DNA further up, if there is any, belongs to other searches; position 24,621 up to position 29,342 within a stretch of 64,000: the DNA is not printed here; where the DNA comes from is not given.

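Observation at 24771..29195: Ten binding-protein half-domains (five domain equivalents) fused to an ABC permease, in a register that opens with a C-terminal half and closes with an N-terminal half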

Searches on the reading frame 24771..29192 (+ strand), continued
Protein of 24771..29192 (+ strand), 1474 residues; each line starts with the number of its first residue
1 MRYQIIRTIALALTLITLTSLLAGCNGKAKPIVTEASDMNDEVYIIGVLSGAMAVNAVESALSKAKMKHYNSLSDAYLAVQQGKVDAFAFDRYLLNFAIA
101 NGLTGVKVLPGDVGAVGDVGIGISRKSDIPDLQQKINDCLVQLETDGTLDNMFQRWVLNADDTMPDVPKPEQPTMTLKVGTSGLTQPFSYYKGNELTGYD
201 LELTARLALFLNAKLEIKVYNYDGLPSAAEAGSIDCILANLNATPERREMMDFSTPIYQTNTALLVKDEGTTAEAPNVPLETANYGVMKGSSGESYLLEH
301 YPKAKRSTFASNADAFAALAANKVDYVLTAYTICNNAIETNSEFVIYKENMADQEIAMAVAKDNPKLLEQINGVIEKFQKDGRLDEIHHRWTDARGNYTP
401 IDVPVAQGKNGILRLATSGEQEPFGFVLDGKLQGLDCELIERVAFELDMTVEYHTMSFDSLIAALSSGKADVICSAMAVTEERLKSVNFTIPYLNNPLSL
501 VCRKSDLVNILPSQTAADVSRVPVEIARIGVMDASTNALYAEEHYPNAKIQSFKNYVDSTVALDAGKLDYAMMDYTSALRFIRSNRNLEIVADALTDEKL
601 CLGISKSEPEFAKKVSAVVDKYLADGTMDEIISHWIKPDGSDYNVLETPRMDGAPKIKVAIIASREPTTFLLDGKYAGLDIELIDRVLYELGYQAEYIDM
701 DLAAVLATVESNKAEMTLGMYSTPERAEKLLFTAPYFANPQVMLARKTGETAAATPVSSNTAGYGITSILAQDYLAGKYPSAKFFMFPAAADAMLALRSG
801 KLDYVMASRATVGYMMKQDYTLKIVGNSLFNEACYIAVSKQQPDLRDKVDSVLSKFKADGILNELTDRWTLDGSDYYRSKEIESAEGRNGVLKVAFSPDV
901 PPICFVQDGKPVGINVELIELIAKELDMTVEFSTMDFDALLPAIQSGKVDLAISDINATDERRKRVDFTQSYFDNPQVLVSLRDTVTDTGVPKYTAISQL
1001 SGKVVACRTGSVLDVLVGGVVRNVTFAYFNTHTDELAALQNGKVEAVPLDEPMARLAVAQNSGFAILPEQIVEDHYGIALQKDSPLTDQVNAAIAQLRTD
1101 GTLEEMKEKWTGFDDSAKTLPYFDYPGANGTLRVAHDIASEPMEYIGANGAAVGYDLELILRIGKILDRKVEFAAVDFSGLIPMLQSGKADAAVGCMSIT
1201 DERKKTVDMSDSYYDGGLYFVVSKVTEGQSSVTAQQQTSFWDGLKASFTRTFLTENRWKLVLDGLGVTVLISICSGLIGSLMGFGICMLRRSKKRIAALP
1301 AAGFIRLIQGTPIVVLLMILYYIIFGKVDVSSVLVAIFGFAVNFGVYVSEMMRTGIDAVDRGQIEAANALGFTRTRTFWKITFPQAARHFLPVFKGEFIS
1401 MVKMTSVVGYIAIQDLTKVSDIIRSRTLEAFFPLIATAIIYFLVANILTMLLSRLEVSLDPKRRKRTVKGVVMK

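Call 8: find_homologous_proteins(query=window:24771-29192:+, max_evalue=1e-20)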
Query window:24771-29192:+ (1474 aa): 81 proteins with E <= 1e-20 among 8000 candidates.
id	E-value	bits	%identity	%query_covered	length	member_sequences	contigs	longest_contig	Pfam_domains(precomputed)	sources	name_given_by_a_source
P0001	0.0e+0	3287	100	100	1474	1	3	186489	PF00497.26,PF00528.28,PF10613.15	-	-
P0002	0.0e+0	2438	74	100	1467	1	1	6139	PF00497.26,PF00528.28,PF10613.15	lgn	-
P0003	0.0e+0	2287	73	81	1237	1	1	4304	PF00497.26,PF00528.28,PF10613.15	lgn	-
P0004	0.0e+0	2167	69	81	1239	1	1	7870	PF00497.26,PF00528.28,PF10613.15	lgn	-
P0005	0.0e+0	2123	67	81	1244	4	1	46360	PF00497.26,PF00528.28,PF10613.15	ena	-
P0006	0.0e+0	2117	66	81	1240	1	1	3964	PF00497.26,PF00528.28,PF10613.15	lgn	-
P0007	0.0e+0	2086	66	81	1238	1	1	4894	PF00497.26,PF00528.28,PF10613.15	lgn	-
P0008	0.0e+0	2081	65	81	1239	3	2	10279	PF00497.26,PF00528.28,PF10613.15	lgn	-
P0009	0.0e+0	2001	58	81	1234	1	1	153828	PF00497.26,PF00528.28,PF10613.15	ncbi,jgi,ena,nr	ncbi:MAG: ABC transporter permease subunit [Oscillibacter sp.]|jgi:polar amino acid transport system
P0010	0.0e+0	1829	47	100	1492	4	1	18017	PF00497.26,PF00528.28,PF10613.15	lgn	-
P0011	0.0e+0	1728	56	64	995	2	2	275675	PF00497.26,PF00528.28,PF10613.15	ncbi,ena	-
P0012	0.0e+0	1727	56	64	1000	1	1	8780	PF00497.26,PF00528.28,PF10613.15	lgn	-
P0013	0.0e+0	1722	56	64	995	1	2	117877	PF00497.26,PF00528.28,PF10613.15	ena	-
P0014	0.0e+0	1691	55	64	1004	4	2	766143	PF00497.26,PF00528.28,PF10613.15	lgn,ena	-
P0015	0.0e+0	1688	55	64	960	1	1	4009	PF00497.26,PF00528.28,PF10613.15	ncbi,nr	ncbi:MAG TPA: ABC transporter permease subunit [Pseudoflavonifractor sp.]|nr:ABC transporter permeas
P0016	0.0e+0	1671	74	65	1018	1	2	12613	PF00497.26,PF00528.28,PF10613.15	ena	-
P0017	0.0e+0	1632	57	48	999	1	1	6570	PF00497.26,PF00528.28,PF10613.15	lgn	-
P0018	0.0e+0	1628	57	48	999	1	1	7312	PF00497.26,PF00528.28,PF10613.15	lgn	-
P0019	0.0e+0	1571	43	64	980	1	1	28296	PF00497.26,PF00528.28,PF10613.15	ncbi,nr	ncbi:MAG: ABC transporter permease subunit [Oscillospiraceae bacterium]|nr:ABC transporter permease 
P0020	0.0e+0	1529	50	81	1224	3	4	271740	PF00497.26,PF00528.28,PF10613.15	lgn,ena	-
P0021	0.0e+0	1521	51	80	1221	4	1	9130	PF00497.26,PF00528.28,PF12974.13,PF10613.15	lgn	-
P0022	0.0e+0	1519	60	64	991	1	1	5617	PF00497.26,PF00528.28,PF10613.15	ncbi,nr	ncbi:MAG TPA: ABC transporter permease subunit [Clostridia bacterium]|nr:ABC transporter permease su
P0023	0.0e+0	1508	47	64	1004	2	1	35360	PF00497.26,PF00528.28,PF10613.15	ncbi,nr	ncbi:MAG: ABC transporter permease subunit [Thermoclostridium sp.]|nr:ABC transporter permease subun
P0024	0.0e+0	1498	49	80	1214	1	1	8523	PF00497.26,PF00528.28,PF10613.15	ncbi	-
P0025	0.0e+0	1481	45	81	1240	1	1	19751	PF00497.26,PF00528.28,PF10613.15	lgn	-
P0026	0.0e+0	1457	53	63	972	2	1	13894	PF00497.26,PF00528.28,PF10613.15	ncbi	-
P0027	0.0e+0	1456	47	80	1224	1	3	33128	PF00497.26,PF00528.28,PF10613.15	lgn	-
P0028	0.0e+0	1456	47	80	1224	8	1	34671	PF00497.26,PF00528.28,PF10613.15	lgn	-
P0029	0.0e+0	1195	46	64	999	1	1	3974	PF00497.26,PF00528.28,PF10613.15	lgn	-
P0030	0.0e+0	1165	47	49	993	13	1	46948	PF00497.26,PF00528.28,PF10613.15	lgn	-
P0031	0.0e+0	1151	42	64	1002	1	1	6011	PF00497.26,PF00528.28,PF10613.15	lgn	-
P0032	0.0e+0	1141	53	64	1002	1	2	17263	PF00497.26,PF00528.28,PF10613.15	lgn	-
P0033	0.0e+0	1136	53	64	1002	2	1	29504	PF00497.26,PF00528.28,PF10613.15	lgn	-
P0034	7.7e-298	1009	36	80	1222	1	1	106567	PF00497.26,PF00528.28,PF10613.15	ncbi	ncbi:MAG: ABC transporter permease subunit [Deltaproteobacteria bacterium]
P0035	8.8e-290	983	38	81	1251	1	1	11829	PF00497.26,PF00528.28,PF10613.15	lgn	-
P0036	9.8e-289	979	39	80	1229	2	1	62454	PF00497.26,PF00528.28,PF10613.15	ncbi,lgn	-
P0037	4.1e-287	974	36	81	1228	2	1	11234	PF00497.26,PF00528.28,PF10613.15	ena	-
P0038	1.2e-285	969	38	82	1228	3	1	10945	PF00497.26,PF00528.28,PF10613.15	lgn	-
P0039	1.8e-282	958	34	98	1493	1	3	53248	PF00497.26,PF00528.28,PF10613.15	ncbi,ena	-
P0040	8.1e-282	956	35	81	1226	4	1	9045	PF00497.26,PF00528.28,PF10613.15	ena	-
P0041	1.3e-245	836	39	64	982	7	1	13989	PF00497.26,PF00528.28,PF10613.15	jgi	-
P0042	2.2e-244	832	47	49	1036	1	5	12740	PF00497.26,PF00528.28,PF10613.15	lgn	-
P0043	2.0e-241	822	40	64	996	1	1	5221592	PF00497.26,PF00528.28,PF10613.15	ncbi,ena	-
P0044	4.3e-240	818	47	48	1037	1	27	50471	PF00497.26,PF00528.28,PF10613.15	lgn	-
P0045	3.3e-238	812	38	66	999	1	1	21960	PF00497.26,PF00528.28,PF10613.15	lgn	-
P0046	1.6e-237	810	38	64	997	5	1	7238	PF00497.26,PF00528.28,PF10613.15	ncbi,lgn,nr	ncbi:MAG: ABC transporter permease subunit [Smithellaceae bacterium]|nr:ABC transporter permease sub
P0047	2.4e-232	792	38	64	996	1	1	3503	PF00497.26,PF00528.28,PF10613.15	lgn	-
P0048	3.5e-231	789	33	80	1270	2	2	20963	PF00497.26,PF00528.28,PF09084.17,PF10613.15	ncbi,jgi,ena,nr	ncbi:MAG: amino acid transporter rane protein, family / amino acid transporter substrate-binding [Bu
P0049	4.3e-231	788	31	80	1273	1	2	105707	PF00497.26,PF00528.28,PF10613.15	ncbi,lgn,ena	-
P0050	2.7e-224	766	35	64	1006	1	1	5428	PF00497.26,PF00528.28,PF10613.15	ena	-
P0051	7.9e-221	754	36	64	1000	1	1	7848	PF00497.26,PF00528.28,PF10613.15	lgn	-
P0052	2.1e-215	736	42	47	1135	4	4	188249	PF00497.26,PF00005.34,PF00528.28,PF10613.15,PF13304.13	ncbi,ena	-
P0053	1.0e-213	731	32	64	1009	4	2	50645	PF00497.26,PF00528.28,PF10613.15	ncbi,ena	-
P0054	2.2e-206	706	41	46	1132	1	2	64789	PF00497.26,PF00005.34,PF00528.28,PF10613.15,PF02463.26,PF13304.13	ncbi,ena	-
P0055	6.4e-206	705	40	47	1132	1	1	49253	PF00497.26,PF00005.34,PF00528.28,PF10613.15,PF02463.26,PF13304.13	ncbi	-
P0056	1.1e-205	704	33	64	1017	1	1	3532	PF00497.26,PF00528.28,PF10613.15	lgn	-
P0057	1.1e-205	704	39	46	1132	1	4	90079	PF00497.26,PF00005.34,PF00528.28,PF10613.15,PF02463.26,PF13304.13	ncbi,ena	-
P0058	4.0e-205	702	33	79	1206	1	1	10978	PF00497.26,PF00528.28,PF12974.13,PF10613.15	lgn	-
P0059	4.4e-205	702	33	64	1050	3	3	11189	PF00497.26,PF00528.28,PF10613.15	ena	-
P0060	2.4e-204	700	33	64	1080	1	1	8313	PF00497.26,PF00528.28,PF10613.15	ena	-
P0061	1.1e-203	697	35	64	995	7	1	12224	PF00497.26,PF00528.28,PF10613.15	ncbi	-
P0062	4.4e-202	692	39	46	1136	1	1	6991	PF00497.26,PF00005.34,PF00528.28,PF10613.15,PF02463.26,PF13304.13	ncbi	-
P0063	9.8e-201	688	31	64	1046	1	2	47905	PF00497.26,PF00528.28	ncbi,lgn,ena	-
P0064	4.9e-197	675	32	64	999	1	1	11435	PF00497.26,PF00528.28,PF10613.15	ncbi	-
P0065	4.5e-196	672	31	64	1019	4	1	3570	PF00497.26,PF00528.28,PF10613.15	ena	-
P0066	2.1e-195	670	32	80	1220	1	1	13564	PF00497.26,PF00528.28,PF12974.13,PF10613.15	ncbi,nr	ncbi:ABC transporter permease subunit [Parabacteroides sp. OttesenSCG-928-N08]|nr:ABC transporter pe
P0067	1.3e-194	667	32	64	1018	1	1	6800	PF00497.26,PF00528.28,PF10613.15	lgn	-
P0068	2.0e-194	667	34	59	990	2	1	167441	PF00497.26,PF00528.28,PF10613.15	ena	-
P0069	4.6e-189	649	33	65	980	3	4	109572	PF00497.26,PF00528.28,PF10613.15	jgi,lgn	jgi:polar amino acid transport system substrate-binding protein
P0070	9.7e-189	648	32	64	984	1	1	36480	PF00497.26,PF00528.28,PF12974.13,PF10613.15,PF03466.26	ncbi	-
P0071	2.0e-188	647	31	64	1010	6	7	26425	PF00497.26,PF00528.28,PF10613.15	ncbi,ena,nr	ncbi:MAG: ABC transporter permease subunit [Ruminiclostridium sp.]|nr:ABC transporter permease subun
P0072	3.9e-188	646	36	64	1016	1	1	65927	PF00497.26,PF00528.28,PF10613.15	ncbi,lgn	-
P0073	3.3e-186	640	33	64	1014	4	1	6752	PF00497.26,PF00528.28,PF10613.15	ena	-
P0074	1.1e-178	615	32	66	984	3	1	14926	PF00497.26,PF00528.28,PF12974.13,PF10613.15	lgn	-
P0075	2.2e-175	604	32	64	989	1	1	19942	PF00497.26,PF00528.28,PF10613.15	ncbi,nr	ncbi:MAG: ABC transporter permease subunit [Bacteroidales bacterium]|nr:ABC transporter permease sub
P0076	1.8e-166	574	35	48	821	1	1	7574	PF00497.26,PF00528.28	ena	-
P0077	5.3e-161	556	44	32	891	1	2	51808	PF00497.26,PF00005.34,PF00528.28,PF02463.26,PF13304.13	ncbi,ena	-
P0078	8.6e-157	542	32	65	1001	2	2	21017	PF00497.26,PF00528.28,PF10613.15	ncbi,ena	-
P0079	8.7e-156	539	34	48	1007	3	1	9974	PF00497.26,PF00528.28,PF12974.13,PF10613.15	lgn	-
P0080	6.7e-127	443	31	51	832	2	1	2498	PF00497.26,PF10613.15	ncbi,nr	ncbi:MAG: transporter substrate-binding domain-containing protein, partial [Blautia sp.]|nr:transpor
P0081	1.4e-106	376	28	52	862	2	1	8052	PF00497.26,PF10613.15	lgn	-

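Call 26: find_encoding_contigs(protein=P0043, flank=6000, max_places=2)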
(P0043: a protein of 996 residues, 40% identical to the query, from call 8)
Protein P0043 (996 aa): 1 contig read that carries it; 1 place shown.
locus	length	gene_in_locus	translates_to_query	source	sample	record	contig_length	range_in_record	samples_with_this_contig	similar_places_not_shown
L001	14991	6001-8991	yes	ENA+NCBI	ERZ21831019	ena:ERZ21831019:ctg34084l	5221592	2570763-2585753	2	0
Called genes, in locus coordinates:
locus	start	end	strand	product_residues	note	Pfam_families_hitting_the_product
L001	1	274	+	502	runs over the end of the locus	PF00501:AMP-binding, PF13193:AMP-binding_C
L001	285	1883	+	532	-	PF02770:Acyl-CoA_dh_M, PF00441:Acyl-CoA_dh_1, PF22924:ACOX_C_alpha1 (weak)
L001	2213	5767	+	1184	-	PF13439:Glyco_transf_4, PF00535:Glycos_transf_2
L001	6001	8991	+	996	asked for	PF00497:SBP_bac_3, PF10613:Lig_chan-Glu_bd (faint), PF00497:SBP_bac_3, PF00528:BPD_transp_1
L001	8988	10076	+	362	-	PF00005:ABC_tran, PF02463:SMC_N (faint), PF13304:AAA_21 (faint), PF13581:HATPase_c_2 (faint)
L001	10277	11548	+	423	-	-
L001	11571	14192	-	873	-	PF05226:CHASE2, PF00512:HisKA (weak), PF02518:HATPase_c, PF00072:Response_reg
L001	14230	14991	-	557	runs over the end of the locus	PF01476:LysM (weak), PF04773:FecR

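Call 27: find_encoding_contigs(protein=P0014, flank=8000, max_places=2)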
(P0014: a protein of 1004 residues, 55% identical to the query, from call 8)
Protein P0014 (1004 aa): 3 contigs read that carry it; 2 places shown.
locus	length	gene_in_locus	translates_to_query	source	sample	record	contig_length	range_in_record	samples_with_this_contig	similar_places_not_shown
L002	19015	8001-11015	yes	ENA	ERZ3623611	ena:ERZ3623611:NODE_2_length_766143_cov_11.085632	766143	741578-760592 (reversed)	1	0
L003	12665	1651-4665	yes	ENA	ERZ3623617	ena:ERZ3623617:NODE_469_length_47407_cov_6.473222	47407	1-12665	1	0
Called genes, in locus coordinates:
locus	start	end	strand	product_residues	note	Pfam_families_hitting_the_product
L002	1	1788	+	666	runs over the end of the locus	PF00672:HAMP (faint), PF07228:SpoIIE, PF13581:HATPase_c_2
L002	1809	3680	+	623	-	PF08439:Peptidase_M3_N (weak), PF01432:Peptidase_M3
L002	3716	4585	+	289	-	-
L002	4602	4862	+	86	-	-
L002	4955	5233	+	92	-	-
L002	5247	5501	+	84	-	-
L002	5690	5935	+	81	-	-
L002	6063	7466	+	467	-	PF04055:Radical_SAM, PF13353:Fer4_12 (faint)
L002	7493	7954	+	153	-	PF12098:DUF3574 (weak)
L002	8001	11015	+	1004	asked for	PF00497:SBP_bac_3, PF10613:Lig_chan-Glu_bd (weak), PF00528:BPD_transp_1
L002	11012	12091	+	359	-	PF00005:ABC_tran, PF02463:SMC_N (faint), PF13304:AAA_21 (faint)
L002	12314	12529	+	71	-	-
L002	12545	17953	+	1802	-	PF13620:CarboxypepD_reg, PF13715:CarbopepD_reg_2 (weak), PF00395:SLH, PF01473:Choline_bind_1 (faint), PF00395:SLH, PF19127:Choline_bind_3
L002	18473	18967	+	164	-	PF04297:UPF0122 (faint), PF08281:Sigma70_r4_2 (weak)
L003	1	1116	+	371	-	?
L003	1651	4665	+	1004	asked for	PF00497:SBP_bac_3, PF10613:Lig_chan-Glu_bd (weak), PF00528:BPD_transp_1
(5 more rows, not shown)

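Call 28: find_encoding_contigs(protein=window:24771-29192:+, flank=10000, max_places=3)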
Protein window:24771-29192:+ (1474 aa): 3 contigs read that carry it; 1 place shown.
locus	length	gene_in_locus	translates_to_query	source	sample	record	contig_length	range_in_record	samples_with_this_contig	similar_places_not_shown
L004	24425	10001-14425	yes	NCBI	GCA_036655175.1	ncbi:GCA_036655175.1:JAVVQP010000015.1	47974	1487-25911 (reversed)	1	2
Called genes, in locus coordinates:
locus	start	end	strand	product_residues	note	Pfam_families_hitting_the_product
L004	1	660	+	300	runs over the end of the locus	PF01266:DAO (faint), PF03486:HI0933_like (faint), PF07992:Pyr_redox_2, PF12831:FAD_oxidored (weak), PF13738:Pyr_redox_3, PF00070:Pyr_redox (weak)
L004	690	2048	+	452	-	PF02878:PGM_PMM_I, PF02879:PGM_PMM_II, PF02880:PGM_PMM_III, PF00408:PGM_PMM_IV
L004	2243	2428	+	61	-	-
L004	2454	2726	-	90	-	-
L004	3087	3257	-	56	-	-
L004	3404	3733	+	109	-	-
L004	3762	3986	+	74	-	-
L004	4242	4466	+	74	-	-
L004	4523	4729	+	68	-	PF13581:HATPase_c_2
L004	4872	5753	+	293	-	PF00497:SBP_bac_3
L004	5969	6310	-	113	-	-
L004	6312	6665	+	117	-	-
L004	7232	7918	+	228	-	PF00528:BPD_transp_1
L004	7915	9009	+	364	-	PF02463:SMC_N (faint), PF00005:ABC_tran, PF13304:AAA_21 (faint)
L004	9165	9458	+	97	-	-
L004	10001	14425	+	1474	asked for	PF00497:SBP_bac_3, PF10613:Lig_chan-Glu_bd (weak), PF00497:SBP_bac_3, PF10613:Lig_chan-Glu_bd (weak), PF00528:BPD_transp_1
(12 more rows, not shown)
